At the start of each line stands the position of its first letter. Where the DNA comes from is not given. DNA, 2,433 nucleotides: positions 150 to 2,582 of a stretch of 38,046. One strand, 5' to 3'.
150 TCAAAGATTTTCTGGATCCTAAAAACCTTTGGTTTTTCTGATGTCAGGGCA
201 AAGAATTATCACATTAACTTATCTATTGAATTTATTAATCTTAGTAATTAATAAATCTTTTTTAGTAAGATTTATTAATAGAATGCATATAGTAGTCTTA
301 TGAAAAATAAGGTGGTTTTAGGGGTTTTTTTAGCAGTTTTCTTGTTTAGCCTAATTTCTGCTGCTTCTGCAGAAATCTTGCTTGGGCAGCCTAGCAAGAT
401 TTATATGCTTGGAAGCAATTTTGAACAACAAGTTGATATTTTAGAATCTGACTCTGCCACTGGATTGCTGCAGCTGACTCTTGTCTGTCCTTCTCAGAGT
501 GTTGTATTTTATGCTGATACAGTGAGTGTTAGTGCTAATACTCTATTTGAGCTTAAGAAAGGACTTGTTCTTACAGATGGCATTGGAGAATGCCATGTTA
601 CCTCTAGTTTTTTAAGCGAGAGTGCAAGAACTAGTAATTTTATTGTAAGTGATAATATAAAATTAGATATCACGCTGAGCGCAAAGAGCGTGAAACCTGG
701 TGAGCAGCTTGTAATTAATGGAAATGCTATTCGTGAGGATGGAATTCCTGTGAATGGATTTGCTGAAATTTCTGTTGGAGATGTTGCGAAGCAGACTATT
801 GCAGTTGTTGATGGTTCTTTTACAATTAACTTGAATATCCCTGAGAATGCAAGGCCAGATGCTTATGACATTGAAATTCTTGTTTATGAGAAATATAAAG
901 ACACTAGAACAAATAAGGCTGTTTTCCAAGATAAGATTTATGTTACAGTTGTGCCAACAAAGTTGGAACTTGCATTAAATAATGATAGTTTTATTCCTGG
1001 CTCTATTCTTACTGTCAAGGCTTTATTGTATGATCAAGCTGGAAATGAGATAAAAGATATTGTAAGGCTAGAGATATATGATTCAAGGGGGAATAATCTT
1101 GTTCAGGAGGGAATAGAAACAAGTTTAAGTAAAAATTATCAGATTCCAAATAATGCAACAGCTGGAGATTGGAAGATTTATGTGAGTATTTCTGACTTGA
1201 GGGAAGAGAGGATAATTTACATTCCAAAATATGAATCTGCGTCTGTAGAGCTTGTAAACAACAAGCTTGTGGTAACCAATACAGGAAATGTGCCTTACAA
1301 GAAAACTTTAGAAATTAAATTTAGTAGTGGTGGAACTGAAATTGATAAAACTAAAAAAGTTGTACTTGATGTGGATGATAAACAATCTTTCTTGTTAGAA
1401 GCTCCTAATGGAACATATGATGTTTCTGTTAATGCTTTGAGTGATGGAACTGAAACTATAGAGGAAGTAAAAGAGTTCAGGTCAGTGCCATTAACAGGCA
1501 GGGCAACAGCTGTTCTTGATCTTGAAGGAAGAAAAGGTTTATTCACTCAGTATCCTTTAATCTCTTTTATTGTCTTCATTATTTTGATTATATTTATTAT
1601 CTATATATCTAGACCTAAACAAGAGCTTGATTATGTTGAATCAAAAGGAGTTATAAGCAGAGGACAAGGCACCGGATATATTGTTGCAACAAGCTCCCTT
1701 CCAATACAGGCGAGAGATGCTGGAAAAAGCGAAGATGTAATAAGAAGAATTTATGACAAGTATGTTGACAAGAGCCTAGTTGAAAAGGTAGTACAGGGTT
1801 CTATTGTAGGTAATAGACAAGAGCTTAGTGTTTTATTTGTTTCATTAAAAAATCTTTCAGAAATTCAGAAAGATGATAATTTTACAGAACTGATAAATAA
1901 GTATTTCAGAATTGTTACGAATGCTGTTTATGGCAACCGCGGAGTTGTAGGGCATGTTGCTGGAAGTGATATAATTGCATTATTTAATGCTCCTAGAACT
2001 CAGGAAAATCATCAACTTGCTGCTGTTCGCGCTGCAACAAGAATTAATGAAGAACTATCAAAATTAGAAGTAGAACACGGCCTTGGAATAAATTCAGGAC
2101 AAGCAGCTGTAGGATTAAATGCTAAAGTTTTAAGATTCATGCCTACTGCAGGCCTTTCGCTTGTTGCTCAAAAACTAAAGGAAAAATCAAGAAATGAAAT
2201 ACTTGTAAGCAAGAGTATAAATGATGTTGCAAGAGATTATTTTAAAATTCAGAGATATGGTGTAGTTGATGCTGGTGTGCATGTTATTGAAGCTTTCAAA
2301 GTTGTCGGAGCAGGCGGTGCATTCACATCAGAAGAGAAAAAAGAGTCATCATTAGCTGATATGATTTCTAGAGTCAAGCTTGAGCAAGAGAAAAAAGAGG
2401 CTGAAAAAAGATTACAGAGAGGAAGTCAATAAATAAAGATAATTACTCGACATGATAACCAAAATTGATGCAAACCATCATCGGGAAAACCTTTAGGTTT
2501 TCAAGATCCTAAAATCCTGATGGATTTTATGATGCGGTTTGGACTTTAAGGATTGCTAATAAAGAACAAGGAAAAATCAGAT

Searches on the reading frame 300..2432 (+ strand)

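Call 15: search_protein_families(library=pfam, proteins=[window:300-2432:+], max_evalue=0.001)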
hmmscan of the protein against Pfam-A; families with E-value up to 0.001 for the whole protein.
window:300-2432:+ (710 aa): 1 family
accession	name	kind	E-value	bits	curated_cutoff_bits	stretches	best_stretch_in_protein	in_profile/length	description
PF01835.25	MG2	-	1.9e-06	28.5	32.8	1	233-296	13-81/96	MG2 domain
